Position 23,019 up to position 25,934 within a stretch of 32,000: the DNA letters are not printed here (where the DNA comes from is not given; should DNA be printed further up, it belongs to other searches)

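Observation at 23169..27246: AT-rich two-gene module (nuclease-like protein plus Ski2-like DEAH helicase) between a type I R-M operon and a prophage: a Hachiman-like defence candidate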

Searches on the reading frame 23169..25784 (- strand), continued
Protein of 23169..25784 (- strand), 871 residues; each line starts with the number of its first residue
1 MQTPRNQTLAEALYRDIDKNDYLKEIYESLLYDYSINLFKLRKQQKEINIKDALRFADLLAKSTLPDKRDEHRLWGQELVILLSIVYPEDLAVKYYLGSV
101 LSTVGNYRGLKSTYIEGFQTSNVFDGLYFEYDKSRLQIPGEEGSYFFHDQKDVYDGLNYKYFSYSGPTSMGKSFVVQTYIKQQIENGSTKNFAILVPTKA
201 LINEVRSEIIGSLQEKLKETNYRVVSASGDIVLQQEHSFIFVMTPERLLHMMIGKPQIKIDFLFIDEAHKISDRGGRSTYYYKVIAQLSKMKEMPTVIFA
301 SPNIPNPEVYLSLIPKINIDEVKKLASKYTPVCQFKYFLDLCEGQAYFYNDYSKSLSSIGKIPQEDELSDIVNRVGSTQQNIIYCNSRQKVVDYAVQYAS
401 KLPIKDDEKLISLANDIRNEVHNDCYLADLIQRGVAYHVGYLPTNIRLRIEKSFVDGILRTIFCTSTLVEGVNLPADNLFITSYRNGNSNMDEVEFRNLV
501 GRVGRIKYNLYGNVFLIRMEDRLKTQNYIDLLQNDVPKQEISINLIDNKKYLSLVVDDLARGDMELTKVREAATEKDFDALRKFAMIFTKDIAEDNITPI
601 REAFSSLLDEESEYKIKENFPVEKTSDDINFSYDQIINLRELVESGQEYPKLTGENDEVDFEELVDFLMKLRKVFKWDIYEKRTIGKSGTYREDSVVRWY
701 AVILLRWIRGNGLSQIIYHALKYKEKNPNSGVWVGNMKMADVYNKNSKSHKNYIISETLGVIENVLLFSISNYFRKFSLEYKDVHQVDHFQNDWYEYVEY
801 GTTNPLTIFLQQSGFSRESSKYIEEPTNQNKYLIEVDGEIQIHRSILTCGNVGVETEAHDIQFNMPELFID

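Call 67: search_protein_families(library=ncbifam, proteins=[window:23169-25784:-], max_evalue=0.01)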
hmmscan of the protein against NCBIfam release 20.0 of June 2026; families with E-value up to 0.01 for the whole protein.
window:23169-25784:- (871 aa): 8 families
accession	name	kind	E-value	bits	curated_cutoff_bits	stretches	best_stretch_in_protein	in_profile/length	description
NF002654.0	PRK02362.1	equivalog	1.1e-23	83.5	887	1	165-568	45-446/739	ATP-dependent DNA helicase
NF002251.0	PRK01172.1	equivalog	2.5e-21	75.6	891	1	131-513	8-370/674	ATP-dependent DNA helicase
NF001308.0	PRK00254.1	equivalog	8.4e-19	67.2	1216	1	165-521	45-388/720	ATP-dependent DNA helicase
NF040935.1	helicase_Hel308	equivalog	3.1e-15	55.4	1200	1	163-571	46-452/704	ATP-dependent DNA helicase Hel308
TIGR03817.1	DECH_helic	hypoth_equivalog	2.7e-05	22.6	874.1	1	167-484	59-356/742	helicase/secretion neighborhood putative DEAH-box helicase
NF008279.0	PRK11057.1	equivalog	0.00011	20.7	1015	0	378-448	236-307/608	ATP-dependent DNA helicase RecQ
TIGR04121.1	DEXH_lig_assoc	equivalog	0.00041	18.2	850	0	433-474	277-318/804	ligase-associated DNA damage response DEXH box helicase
TIGR01389.1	recQ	equivalog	0.0046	15.5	640.2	0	240-295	106-164/591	DNA helicase RecQ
